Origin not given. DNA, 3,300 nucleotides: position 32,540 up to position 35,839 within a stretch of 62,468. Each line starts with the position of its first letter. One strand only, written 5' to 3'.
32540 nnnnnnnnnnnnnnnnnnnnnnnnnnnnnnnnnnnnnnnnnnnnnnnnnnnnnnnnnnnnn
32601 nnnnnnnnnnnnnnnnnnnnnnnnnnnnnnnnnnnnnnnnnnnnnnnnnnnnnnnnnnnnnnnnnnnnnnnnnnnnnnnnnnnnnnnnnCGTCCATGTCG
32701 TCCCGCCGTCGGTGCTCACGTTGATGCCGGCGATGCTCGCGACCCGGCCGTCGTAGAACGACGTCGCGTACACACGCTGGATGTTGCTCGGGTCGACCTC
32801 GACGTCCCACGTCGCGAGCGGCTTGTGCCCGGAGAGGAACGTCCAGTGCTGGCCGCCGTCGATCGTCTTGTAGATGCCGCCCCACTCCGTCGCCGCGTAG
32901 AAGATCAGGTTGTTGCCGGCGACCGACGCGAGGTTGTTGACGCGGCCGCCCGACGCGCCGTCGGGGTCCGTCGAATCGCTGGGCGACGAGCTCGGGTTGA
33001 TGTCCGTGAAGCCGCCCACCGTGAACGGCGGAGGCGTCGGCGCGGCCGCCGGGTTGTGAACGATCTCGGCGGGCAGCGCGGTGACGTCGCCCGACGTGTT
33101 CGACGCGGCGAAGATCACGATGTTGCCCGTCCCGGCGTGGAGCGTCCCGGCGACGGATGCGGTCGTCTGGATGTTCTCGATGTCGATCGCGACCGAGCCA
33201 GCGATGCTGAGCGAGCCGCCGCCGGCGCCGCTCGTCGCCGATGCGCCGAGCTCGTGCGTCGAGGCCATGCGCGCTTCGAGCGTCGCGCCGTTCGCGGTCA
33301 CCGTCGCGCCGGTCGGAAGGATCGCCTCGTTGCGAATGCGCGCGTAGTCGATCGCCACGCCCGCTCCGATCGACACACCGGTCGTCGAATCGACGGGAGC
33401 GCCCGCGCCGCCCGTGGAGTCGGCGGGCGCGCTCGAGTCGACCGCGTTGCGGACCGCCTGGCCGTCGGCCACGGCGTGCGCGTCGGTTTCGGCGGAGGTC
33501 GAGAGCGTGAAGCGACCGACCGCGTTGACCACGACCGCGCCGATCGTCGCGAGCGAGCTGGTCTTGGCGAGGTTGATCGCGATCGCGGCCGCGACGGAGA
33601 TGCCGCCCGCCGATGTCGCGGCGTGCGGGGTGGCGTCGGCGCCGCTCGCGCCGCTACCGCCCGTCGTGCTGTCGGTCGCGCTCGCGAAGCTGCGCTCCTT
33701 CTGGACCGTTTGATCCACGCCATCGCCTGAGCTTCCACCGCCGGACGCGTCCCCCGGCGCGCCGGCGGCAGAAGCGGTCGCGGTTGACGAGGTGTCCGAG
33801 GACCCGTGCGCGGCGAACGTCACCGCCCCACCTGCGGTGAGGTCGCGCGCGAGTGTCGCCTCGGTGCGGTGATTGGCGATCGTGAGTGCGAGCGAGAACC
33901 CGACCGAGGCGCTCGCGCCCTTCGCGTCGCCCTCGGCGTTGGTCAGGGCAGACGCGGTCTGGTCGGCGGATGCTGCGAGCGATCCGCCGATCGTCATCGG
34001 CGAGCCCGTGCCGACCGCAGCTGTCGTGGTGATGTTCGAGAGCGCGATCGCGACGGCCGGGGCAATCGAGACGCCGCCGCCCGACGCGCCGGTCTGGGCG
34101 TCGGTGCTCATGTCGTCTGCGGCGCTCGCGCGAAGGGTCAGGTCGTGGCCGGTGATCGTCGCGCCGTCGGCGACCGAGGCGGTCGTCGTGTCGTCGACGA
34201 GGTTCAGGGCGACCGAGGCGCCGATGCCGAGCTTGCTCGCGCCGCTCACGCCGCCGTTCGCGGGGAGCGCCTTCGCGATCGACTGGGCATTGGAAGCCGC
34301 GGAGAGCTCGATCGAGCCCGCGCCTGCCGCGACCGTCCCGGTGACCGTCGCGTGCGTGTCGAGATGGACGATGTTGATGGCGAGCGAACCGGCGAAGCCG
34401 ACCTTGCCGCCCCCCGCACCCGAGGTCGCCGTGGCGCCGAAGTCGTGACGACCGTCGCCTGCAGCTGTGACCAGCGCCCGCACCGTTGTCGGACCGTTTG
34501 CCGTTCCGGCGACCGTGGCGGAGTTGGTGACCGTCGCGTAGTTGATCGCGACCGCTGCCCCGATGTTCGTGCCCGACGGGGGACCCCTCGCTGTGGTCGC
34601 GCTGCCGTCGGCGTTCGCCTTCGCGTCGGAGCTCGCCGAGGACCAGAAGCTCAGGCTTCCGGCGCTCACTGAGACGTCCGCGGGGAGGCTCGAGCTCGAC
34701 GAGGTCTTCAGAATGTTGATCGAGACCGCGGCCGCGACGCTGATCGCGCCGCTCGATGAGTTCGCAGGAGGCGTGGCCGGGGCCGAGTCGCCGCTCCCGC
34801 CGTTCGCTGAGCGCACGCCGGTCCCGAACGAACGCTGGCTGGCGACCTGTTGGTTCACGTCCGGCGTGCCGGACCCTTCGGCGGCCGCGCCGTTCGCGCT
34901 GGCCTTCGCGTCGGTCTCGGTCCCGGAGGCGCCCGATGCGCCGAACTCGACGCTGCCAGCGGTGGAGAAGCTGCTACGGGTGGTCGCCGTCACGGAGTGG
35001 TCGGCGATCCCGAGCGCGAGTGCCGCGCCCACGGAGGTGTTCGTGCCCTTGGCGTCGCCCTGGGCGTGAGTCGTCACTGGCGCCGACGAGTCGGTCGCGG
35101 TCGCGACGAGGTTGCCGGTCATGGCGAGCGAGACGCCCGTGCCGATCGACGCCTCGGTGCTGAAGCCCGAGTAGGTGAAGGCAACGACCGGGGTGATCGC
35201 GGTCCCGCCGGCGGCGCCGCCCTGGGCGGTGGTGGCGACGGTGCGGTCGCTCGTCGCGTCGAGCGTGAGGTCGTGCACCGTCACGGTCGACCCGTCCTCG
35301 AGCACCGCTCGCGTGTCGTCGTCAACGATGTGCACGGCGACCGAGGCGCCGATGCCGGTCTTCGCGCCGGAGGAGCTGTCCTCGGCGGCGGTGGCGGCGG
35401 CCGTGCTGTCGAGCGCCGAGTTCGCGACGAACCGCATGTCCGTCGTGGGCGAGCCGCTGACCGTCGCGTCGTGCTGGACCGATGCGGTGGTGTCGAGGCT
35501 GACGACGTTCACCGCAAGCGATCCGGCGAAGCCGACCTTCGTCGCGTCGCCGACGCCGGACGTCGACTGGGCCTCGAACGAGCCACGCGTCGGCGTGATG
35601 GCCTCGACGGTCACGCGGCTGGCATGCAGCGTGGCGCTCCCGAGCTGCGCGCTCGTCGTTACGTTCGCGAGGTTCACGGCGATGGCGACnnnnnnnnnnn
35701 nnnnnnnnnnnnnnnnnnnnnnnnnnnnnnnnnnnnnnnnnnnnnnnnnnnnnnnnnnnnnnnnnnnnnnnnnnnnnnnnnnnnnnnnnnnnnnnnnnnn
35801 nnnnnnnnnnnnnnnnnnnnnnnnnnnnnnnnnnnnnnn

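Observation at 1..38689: An ORF of at least 12,896 codons that the ORF track cannot show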

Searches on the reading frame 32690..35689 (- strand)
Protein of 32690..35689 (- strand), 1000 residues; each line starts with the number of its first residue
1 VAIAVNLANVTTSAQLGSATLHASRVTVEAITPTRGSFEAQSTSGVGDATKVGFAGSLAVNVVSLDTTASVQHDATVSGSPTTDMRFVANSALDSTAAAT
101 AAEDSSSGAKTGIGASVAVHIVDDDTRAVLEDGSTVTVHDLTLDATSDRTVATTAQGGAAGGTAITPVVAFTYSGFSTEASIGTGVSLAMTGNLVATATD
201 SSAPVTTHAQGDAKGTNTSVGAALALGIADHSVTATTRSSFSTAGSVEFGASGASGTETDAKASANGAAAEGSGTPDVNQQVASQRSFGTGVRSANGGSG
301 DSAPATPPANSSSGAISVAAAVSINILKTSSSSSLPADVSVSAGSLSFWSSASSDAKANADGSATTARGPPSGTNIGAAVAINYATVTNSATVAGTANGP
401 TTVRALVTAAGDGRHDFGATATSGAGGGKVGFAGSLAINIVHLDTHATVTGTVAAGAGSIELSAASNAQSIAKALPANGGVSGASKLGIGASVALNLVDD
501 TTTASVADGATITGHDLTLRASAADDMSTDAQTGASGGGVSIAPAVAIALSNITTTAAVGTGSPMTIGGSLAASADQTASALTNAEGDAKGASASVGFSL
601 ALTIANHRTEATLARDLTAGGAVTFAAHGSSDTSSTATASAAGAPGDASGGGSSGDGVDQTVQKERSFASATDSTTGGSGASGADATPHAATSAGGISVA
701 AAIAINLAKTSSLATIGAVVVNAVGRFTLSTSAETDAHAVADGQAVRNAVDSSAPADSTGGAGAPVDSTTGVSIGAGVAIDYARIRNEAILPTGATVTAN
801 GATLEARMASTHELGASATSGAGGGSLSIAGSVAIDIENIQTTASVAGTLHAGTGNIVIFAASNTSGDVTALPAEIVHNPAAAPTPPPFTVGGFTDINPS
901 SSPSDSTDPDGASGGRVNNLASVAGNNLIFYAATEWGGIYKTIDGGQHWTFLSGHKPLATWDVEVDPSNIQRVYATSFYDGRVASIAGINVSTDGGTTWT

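Call 5: search_protein_families(library=pfam, proteins=[window:32690-35689:-], max_evalue=0.01)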
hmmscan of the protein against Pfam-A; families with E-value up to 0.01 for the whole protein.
window:32690-35689:- (1000 aa): 0 families

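Call 13: search_protein_families(library=ncbifam, proteins=[window:32690-35689:-], max_evalue=0.01)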
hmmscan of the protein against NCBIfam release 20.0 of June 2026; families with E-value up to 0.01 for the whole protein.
window:32690-35689:- (1000 aa): 1 family
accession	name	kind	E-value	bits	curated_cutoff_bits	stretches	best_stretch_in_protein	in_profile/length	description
NF012206.1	LktA_tand_53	repeat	3.9e-11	43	50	3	112-161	4-53/53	tandem repeat-containing filamentous protein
